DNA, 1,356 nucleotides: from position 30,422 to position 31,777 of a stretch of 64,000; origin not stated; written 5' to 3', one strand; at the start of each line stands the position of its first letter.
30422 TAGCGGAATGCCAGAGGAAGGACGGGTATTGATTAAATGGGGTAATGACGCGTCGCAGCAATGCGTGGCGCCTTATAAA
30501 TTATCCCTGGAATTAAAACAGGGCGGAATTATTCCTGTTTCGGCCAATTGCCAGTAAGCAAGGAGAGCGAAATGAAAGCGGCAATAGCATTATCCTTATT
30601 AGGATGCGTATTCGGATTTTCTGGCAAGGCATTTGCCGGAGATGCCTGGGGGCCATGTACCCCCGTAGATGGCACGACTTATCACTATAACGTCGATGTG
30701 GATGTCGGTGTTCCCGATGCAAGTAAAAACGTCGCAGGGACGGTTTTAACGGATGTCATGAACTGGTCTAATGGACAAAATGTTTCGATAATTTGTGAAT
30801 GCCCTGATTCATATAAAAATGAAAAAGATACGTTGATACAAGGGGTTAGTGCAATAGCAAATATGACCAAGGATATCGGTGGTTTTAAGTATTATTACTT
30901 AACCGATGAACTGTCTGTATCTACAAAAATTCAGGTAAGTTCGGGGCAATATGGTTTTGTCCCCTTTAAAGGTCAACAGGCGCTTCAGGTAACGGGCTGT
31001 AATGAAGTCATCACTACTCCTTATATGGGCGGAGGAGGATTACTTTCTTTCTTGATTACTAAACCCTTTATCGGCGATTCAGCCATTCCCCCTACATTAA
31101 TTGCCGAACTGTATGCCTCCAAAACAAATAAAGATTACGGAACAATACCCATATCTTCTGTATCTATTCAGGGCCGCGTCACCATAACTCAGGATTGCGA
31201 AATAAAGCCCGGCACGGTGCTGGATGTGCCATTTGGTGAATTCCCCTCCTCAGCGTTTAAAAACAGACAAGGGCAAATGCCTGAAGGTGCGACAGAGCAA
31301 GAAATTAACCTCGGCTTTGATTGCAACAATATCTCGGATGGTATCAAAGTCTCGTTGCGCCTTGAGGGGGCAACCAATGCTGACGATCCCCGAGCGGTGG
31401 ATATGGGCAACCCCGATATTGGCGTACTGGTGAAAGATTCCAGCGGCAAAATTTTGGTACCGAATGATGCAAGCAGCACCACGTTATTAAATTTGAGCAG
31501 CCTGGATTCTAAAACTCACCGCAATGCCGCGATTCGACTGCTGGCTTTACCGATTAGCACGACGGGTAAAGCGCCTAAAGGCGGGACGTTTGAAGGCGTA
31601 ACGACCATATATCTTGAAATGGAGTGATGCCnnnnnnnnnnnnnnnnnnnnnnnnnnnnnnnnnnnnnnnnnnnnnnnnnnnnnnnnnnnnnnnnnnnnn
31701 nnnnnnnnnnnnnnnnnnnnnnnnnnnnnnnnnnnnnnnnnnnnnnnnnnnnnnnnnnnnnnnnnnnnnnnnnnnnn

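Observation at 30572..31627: LpfD-like tip adhesin candidate as a likely allelic-variation hotspot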

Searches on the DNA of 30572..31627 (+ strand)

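Call 3: search_dna_similar(query=window:30572-31627:+, collection=ecoli_genomes, mode=near, max_rows=30, rows=spread)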
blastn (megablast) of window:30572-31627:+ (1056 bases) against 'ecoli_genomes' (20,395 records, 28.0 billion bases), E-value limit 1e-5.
Records with a match: 422; places in all: 424; records where one place covers at least 80% of the query: 420.
Genomes with a match: 422 of 5426; with a place that covers at least 80% of the query: 420. Places per genome that has any: lowest 1, median 1, highest 2. On chromosomes: 424 places; on plasmids: 0.
Best place of each record, by identity: >=99% 34; 95-99% 45; 90-95% 13; 80-90% 330.
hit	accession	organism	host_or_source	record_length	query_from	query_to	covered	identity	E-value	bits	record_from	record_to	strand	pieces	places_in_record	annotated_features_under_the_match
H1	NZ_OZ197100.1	Escherichia coli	environment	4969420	1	1056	100%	99.9%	0e+0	1945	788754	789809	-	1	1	fimbrial protein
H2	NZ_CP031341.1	Escherichia coli O145 strain RM12275-C1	missing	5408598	1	1056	100%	99.5%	0e+0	1923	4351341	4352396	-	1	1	fimbrial protein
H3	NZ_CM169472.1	Escherichia coli strain ESDR8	hospital sewage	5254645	1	1056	100%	99.5%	0e+0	1923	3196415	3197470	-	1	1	fimbrial protein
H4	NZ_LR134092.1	Escherichia coli strain NCTC10444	Calf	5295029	1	1056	100%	97.6%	0e+0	1818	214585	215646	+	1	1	fimbrial protein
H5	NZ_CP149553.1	Escherichia coli strain 1604D011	Sus scrofa domesticus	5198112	1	1056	100%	96.3%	0e+0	1740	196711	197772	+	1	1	fimbrial protein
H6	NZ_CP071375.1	Escherichia coli strain E105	fish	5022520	1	1056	100%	95.8%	0e+0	1707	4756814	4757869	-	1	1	fimbrial protein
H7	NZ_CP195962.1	Escherichia coli strain D8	Water sample from the Juan Diaz River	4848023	1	1056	100%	90.0%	0e+0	1363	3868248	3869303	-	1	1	fimbrial protein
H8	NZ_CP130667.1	Escherichia coli strain SM107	Homo sapiens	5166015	1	1056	100%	89.0%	0e+0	1303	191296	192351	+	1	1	fimbrial protein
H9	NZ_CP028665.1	Escherichia coli strain 118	cattle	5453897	1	1056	100%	88.2%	0e+0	1253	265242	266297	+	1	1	fimbrial protein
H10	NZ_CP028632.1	Escherichia coli strain 135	cattle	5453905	1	1056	100%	88.2%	0e+0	1253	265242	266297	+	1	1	fimbrial protein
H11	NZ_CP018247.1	Escherichia coli strain 7784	Cattle faeces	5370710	1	1056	100%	88.1%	0e+0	1247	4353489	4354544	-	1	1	fimbrial protein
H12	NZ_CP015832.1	Escherichia coli O157 strain 180-PT54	Homo sapiens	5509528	1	1056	100%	88.1%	0e+0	1247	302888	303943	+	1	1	fimbrial protein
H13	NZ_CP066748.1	Escherichia coli O157:H7 strain ECP19-2498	missing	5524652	1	1056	100%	88.1%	0e+0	1247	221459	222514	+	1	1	fimbrial protein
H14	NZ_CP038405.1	Escherichia coli O157:H7 strain ATCC 35150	Homo sapiens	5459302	1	1056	100%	88.1%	0e+0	1247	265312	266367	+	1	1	fimbrial protein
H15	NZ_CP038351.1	Escherichia coli O157:H7 strain F8798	missing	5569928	1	1056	100%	88.1%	0e+0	1247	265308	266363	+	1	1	fimbrial protein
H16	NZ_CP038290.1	Escherichia coli O157:H7 strain TX 265-1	cattle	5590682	1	1056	100%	88.1%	0e+0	1247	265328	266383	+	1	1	fimbrial protein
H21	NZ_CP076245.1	Escherichia coli O157:H7 strain Balcarce_24.2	Rectal swab of live bovine cattle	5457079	1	1056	100%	88.1%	0e+0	1247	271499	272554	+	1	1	fimbrial protein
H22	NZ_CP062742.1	Escherichia coli O157:H7 strain Z1626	Homo sapiens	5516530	1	1056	100%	88.1%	0e+0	1247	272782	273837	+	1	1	fimbrial protein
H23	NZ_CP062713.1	Escherichia coli O157:H7 strain Z1830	Bovine Faeces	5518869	1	1056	100%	88.1%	0e+0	1247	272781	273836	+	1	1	fimbrial protein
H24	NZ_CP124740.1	Escherichia coli O157:H7 str. EDL933 strain EDL933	Homo sapiens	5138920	1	1056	100%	88.1%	0e+0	1247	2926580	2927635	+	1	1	fimbrial protein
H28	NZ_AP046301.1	Escherichia coli O157:H7 strain RIMD 0509939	Homo sapiens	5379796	1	1056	100%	88.1%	0e+0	1247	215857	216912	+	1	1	fimbrial protein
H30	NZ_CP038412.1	Escherichia coli O157:H7 strain 493/89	Homo sapiens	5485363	379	1056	64%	92.5%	0e+0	970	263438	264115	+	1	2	fimbrial protein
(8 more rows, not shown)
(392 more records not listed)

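Call 7: get_annotated_region(hit=H1, flank=7000)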
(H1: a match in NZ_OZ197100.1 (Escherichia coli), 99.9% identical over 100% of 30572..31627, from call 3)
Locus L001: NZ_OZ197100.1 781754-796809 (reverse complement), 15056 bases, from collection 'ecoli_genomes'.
description: Escherichia coli isolate 23S01245-7 chromosome 1, complete sequence
organism: Escherichia coli (NCBI taxid 562)
replicon: chromosome; assembly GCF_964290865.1
host: -; source: environment; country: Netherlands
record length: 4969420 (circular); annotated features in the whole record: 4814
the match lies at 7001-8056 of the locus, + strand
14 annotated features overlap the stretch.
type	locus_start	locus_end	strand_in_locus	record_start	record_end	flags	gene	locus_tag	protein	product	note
CDS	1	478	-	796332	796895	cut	tag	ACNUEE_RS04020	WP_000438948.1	DNA-3-methyladenine glycosylase I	-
CDS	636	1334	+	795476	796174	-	yhjY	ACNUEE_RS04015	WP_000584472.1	autotransporter outer membrane beta-barrel domain-containing protein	-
CDS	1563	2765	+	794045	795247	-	yhjX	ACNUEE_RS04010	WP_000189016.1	MFS transporter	-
CDS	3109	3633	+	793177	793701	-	lpfA1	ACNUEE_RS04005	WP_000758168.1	long polar fimbria major subunit LpfA1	-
CDS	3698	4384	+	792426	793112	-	lpfB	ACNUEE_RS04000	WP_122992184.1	long polar fimbrial biogenesis chaperone LpfB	-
CDS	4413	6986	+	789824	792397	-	lpfC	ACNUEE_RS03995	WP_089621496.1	outer membrane usher protein LpfC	-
CDS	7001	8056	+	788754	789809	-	-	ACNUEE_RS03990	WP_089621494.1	fimbrial protein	-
CDS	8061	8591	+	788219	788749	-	lpfE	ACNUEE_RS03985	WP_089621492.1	long polar fimbrial protein LpfE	-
CDS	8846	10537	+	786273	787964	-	eptB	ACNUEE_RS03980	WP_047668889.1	kdo(2)-lipid A phosphoethanolamine 7''-transferase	-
tRNA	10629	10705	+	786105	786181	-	-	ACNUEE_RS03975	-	tRNA-Pro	-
CDS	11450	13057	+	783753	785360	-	dppA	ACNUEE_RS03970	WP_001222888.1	dipeptide ABC transporter substrate-binding protein DppA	-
CDS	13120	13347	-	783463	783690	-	-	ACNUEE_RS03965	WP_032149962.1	hypothetical protein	-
CDS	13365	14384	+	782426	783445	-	dppB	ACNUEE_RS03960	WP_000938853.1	dipeptide ABC transporter permease DppB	-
CDS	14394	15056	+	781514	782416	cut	dppC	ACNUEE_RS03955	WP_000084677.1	dipeptide ABC transporter permease DppC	-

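Call 8: get_annotated_region(hit=H24, flank=7000)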
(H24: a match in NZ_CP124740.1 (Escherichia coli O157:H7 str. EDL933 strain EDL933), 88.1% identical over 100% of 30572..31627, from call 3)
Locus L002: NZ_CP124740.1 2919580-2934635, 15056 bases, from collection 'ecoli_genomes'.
description: Escherichia coli O157:H7 str. EDL933 chromosome, complete genome
organism: Escherichia coli O157:H7 str. EDL933 strain EDL933 (NCBI taxid 155864)
replicon: chromosome; assembly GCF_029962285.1
host: Homo sapiens; source: feces; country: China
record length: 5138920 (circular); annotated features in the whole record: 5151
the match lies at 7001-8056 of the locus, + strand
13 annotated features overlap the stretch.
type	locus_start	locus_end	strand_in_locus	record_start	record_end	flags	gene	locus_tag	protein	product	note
CDS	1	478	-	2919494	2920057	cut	tag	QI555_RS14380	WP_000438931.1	DNA-3-methyladenine glycosylase I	-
CDS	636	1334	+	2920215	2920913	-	yhjY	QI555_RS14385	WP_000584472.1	autotransporter outer membrane beta-barrel domain-containing protein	-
CDS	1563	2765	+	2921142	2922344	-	yhjX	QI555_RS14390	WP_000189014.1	L-lactate MFS transporter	-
CDS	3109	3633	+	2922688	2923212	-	lpfA1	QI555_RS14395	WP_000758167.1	long polar fimbria major subunit LpfA1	-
CDS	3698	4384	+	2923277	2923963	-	lpfB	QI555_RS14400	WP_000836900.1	long polar fimbrial biogenesis chaperone LpfB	-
CDS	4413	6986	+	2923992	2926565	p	lpfC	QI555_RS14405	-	outer membrane usher protein LpfC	internal stop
CDS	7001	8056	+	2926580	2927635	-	-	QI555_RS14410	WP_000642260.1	fimbrial protein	-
CDS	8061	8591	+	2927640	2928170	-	lpfE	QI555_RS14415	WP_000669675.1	long polar fimbrial protein LpfE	-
CDS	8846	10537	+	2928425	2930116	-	eptB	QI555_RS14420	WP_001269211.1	kdo(2)-lipid A phosphoethanolamine 7''-transferase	-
tRNA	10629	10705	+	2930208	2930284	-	-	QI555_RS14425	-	tRNA-Pro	-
CDS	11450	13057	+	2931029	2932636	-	dppA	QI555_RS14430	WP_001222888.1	dipeptide ABC transporter substrate-binding protein DppA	-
CDS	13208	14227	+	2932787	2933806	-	dppB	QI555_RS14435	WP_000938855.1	dipeptide ABC transporter permease DppB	-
CDS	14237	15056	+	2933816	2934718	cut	dppC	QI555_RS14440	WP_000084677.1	dipeptide ABC transporter permease DppC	-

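Call 9: get_annotated_region(hit=H2, flank=7000)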
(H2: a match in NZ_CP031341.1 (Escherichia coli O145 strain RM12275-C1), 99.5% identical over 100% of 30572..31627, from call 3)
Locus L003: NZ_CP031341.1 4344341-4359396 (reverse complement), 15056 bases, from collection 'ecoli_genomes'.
description: Escherichia coli O145 strain RM12275-C1 chromosome, complete genome
organism: Escherichia coli O145 strain RM12275-C1 (NCBI taxid 1055538)
replicon: chromosome; assembly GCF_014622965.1
host: missing; source: -; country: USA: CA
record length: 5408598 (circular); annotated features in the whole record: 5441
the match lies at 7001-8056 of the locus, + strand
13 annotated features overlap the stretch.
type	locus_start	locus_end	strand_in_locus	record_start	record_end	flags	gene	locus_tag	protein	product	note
CDS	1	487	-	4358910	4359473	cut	tag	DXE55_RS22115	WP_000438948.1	DNA-3-methyladenine glycosylase I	-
CDS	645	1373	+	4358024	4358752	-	yhjY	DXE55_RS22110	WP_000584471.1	autotransporter outer membrane beta-barrel domain-containing protein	-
CDS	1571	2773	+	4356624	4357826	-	yhjX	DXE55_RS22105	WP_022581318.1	L-lactate MFS transporter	-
CDS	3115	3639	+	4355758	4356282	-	lpfA1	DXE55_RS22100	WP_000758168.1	long polar fimbria major subunit LpfA1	-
CDS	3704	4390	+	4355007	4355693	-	lpfB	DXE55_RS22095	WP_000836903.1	long polar fimbrial biogenesis chaperone LpfB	-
CDS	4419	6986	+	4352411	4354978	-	lpfC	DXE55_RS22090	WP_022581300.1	outer membrane usher protein LpfC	-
CDS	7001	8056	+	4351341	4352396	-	-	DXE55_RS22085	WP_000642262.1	fimbrial protein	-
CDS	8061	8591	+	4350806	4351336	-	lpfE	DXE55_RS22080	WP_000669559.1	long polar fimbrial protein LpfE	-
CDS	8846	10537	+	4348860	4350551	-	eptB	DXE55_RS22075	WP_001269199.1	kdo(2)-lipid A phosphoethanolamine 7''-transferase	-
tRNA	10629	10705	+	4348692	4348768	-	-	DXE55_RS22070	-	tRNA-Pro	-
CDS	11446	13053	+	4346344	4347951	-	dppA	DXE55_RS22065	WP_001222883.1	dipeptide ABC transporter substrate-binding protein DppA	-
CDS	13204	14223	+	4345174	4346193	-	dppB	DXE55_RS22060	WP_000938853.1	dipeptide ABC transporter permease DppB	-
CDS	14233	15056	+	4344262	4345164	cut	dppC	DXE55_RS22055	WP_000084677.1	dipeptide ABC transporter permease DppC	-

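Call 10: get_annotated_region(hit=H4, flank=7000)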
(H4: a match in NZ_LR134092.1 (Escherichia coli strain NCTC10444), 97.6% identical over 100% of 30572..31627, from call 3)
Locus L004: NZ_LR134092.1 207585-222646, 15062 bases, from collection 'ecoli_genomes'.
description: Escherichia coli strain NCTC10444 chromosome 1, complete sequence
organism: Escherichia coli strain NCTC10444 (NCBI taxid 562)
replicon: chromosome; assembly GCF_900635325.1
host: Calf; source: not available: to be reported later; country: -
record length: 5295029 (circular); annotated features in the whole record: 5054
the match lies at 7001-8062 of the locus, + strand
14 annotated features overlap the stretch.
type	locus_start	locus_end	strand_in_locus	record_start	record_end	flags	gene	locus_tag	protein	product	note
CDS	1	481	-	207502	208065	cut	tag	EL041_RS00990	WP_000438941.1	DNA-3-methyladenine glycosylase I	-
CDS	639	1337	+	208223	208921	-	yhjY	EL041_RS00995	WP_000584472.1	autotransporter outer membrane beta-barrel domain-containing protein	-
CDS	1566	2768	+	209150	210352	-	yhjX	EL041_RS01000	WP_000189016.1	L-lactate MFS transporter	-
CDS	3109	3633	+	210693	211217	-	lpfA1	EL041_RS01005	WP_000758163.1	long polar fimbria major subunit LpfA1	-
CDS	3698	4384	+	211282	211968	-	lpfB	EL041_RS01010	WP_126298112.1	long polar fimbrial biogenesis chaperone LpfB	-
CDS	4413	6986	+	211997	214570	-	lpfC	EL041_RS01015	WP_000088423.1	outer membrane usher protein LpfC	-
CDS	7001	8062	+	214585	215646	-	-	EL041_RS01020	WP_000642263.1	fimbrial protein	-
CDS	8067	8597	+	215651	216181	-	lpfE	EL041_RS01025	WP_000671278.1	long polar fimbrial protein LpfE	-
CDS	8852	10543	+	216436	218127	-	eptB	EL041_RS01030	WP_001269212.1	kdo(2)-lipid A phosphoethanolamine 7''-transferase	-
tRNA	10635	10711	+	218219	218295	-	-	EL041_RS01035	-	tRNA-Pro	-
CDS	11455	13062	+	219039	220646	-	dppA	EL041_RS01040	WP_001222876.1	dipeptide ABC transporter substrate-binding protein DppA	-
CDS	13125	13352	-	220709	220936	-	-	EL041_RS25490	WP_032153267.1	hypothetical protein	-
CDS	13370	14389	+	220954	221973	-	dppB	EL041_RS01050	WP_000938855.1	dipeptide ABC transporter permease DppB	-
CDS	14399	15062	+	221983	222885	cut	dppC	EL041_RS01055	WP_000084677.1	dipeptide ABC transporter permease DppC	-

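Call 11: get_annotated_region(hit=H5, flank=7000)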
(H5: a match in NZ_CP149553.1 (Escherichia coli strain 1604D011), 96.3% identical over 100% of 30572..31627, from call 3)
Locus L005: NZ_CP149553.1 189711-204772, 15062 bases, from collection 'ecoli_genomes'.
description: Escherichia coli strain 1604D011 chromosome, complete genome
organism: Escherichia coli strain 1604D011 (NCBI taxid 562)
replicon: chromosome; assembly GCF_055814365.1
host: Sus scrofa domesticus; source: feces; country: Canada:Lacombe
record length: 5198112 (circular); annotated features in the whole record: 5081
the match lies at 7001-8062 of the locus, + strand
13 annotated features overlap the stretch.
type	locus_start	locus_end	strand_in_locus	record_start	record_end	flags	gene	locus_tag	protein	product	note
CDS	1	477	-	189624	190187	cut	tag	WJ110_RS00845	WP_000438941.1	DNA-3-methyladenine glycosylase I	-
CDS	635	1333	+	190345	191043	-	yhjY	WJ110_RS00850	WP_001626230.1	autotransporter outer membrane beta-barrel domain-containing protein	-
CDS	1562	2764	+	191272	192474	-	yhjX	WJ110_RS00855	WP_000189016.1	L-lactate MFS transporter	-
CDS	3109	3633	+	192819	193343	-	lpfA1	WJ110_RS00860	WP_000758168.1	long polar fimbria major subunit LpfA1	-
CDS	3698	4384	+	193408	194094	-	lpfB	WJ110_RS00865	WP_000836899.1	long polar fimbrial biogenesis chaperone LpfB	-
CDS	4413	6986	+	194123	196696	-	lpfC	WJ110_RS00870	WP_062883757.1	outer membrane usher protein LpfC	-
CDS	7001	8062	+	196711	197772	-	-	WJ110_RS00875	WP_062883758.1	fimbrial protein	-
CDS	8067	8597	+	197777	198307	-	lpfE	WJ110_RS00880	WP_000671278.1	long polar fimbrial protein LpfE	-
CDS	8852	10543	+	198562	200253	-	eptB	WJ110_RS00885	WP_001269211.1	kdo(2)-lipid A phosphoethanolamine 7''-transferase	-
tRNA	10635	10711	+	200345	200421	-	-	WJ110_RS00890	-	tRNA-Pro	-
CDS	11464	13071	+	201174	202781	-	dppA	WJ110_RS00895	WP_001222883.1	dipeptide ABC transporter substrate-binding protein DppA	-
CDS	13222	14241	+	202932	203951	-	dppB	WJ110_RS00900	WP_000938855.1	dipeptide ABC transporter permease DppB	-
CDS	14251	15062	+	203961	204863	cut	dppC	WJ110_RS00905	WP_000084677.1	dipeptide ABC transporter permease DppC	-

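Call 12: get_annotated_region(hit=H6, flank=7000)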
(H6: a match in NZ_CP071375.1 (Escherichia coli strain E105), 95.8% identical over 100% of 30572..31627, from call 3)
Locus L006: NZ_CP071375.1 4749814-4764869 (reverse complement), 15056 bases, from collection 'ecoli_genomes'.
description: Escherichia coli strain E105 chromosome, complete genome
organism: Escherichia coli strain E105 (NCBI taxid 562)
replicon: chromosome; assembly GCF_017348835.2
host: fish; source: -; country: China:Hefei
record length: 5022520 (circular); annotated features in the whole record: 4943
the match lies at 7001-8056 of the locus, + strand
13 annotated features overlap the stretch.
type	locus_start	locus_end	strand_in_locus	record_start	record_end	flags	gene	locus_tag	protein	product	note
CDS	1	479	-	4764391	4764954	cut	tag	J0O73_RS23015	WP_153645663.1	DNA-3-methyladenine glycosylase I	-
CDS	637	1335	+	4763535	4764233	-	yhjY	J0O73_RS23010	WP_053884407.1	autotransporter outer membrane beta-barrel domain-containing protein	-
CDS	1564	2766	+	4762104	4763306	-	yhjX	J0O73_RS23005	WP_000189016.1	L-lactate MFS transporter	-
CDS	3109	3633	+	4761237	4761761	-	lpfA1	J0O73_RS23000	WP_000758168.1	long polar fimbria major subunit LpfA1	-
CDS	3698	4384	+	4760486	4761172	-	lpfB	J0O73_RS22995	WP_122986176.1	long polar fimbrial biogenesis chaperone LpfB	-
CDS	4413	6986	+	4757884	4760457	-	lpfC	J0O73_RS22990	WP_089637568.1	outer membrane usher protein LpfC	-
CDS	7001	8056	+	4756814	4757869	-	-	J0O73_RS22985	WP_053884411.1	fimbrial protein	-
CDS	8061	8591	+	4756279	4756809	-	lpfE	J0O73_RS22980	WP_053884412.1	long polar fimbrial protein LpfE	-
CDS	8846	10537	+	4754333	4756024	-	eptB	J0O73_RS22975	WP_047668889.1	kdo(2)-lipid A phosphoethanolamine 7''-transferase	-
tRNA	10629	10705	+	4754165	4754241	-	-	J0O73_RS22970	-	tRNA-Pro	-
CDS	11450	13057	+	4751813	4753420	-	dppA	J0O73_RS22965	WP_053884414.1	dipeptide ABC transporter substrate-binding protein DppA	-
CDS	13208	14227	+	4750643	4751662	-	dppB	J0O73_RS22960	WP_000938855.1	dipeptide ABC transporter permease DppB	-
CDS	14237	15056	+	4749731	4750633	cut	dppC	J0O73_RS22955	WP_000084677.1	dipeptide ABC transporter permease DppC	-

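Call 13: get_annotated_region(hit=H7, flank=7000)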
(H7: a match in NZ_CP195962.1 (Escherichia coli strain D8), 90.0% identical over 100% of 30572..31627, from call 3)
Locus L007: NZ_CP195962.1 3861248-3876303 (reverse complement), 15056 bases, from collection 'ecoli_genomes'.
description: Escherichia coli strain D8 chromosome, complete genome
organism: Escherichia coli strain D8 (NCBI taxid 562)
replicon: chromosome; assembly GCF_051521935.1
host: -; source: Water sample from the Juan Diaz River; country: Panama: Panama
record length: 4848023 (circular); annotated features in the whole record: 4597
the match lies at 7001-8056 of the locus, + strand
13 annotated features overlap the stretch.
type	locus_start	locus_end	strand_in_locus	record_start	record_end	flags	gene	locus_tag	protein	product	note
CDS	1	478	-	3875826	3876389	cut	tag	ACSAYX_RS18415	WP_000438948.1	DNA-3-methyladenine glycosylase I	-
CDS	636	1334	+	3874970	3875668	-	yhjY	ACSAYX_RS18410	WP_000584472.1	autotransporter outer membrane beta-barrel domain-containing protein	-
CDS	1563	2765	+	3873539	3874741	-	yhjX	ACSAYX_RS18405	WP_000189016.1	L-lactate MFS transporter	-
CDS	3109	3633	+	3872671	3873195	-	lpfA1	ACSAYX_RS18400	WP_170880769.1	long polar fimbria major subunit LpfA1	-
CDS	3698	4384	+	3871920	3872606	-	lpfB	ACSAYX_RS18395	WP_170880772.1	long polar fimbrial biogenesis chaperone LpfB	-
CDS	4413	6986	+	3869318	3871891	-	lpfC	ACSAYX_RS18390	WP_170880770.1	outer membrane usher protein LpfC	-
CDS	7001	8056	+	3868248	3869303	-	-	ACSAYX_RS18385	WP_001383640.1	fimbrial protein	-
CDS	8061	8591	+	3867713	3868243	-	lpfE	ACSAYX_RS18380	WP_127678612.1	long polar fimbrial protein LpfE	-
CDS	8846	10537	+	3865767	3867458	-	eptB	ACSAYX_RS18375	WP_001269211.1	kdo(2)-lipid A phosphoethanolamine 7''-transferase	-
tRNA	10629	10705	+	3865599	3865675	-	-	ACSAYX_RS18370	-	tRNA-Pro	-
CDS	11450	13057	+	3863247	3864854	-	dppA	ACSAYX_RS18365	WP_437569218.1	dipeptide ABC transporter substrate-binding protein DppA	-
CDS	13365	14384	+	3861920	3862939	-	dppB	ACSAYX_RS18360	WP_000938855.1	dipeptide ABC transporter permease DppB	-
CDS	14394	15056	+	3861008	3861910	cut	dppC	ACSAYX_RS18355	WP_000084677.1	dipeptide ABC transporter permease DppC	-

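Call 14: get_annotated_region(hit=H8, flank=7000)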
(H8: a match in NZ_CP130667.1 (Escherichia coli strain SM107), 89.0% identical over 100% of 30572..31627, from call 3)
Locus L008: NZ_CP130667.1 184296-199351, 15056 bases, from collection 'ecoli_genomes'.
description: Escherichia coli strain SM107 chromosome, complete genome
organism: Escherichia coli strain SM107 (NCBI taxid 562)
replicon: chromosome; assembly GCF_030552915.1
host: Homo sapiens; source: urine; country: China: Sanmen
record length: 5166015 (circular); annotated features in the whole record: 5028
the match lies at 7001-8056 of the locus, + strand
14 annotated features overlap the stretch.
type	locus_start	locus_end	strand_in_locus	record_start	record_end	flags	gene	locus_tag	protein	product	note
CDS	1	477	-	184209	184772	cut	tag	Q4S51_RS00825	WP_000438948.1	DNA-3-methyladenine glycosylase I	-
CDS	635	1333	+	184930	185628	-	yhjY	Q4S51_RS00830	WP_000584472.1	autotransporter outer membrane beta-barrel domain-containing protein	-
CDS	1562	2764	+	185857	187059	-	yhjX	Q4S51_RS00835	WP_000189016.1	L-lactate MFS transporter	-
CDS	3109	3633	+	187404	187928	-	lpfA1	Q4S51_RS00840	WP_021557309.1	long polar fimbria major subunit LpfA1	-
CDS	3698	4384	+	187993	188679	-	lpfB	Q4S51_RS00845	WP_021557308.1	long polar fimbrial biogenesis chaperone LpfB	-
CDS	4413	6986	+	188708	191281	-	lpfC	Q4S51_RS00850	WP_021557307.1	outer membrane usher protein LpfC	-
CDS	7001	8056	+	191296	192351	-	-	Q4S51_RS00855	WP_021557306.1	fimbrial protein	-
CDS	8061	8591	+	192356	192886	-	lpfE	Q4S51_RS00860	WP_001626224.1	long polar fimbrial protein LpfE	-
CDS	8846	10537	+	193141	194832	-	eptB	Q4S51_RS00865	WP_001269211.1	kdo(2)-lipid A phosphoethanolamine 7''-transferase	-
tRNA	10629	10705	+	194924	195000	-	-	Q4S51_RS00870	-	tRNA-Pro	-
CDS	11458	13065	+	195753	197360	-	dppA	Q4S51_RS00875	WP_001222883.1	dipeptide ABC transporter substrate-binding protein DppA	-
CDS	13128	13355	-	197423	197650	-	-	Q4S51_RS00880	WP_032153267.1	hypothetical protein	-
CDS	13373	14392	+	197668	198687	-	dppB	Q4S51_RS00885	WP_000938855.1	dipeptide ABC transporter permease DppB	-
CDS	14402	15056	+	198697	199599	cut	dppC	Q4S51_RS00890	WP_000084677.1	dipeptide ABC transporter permease DppC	-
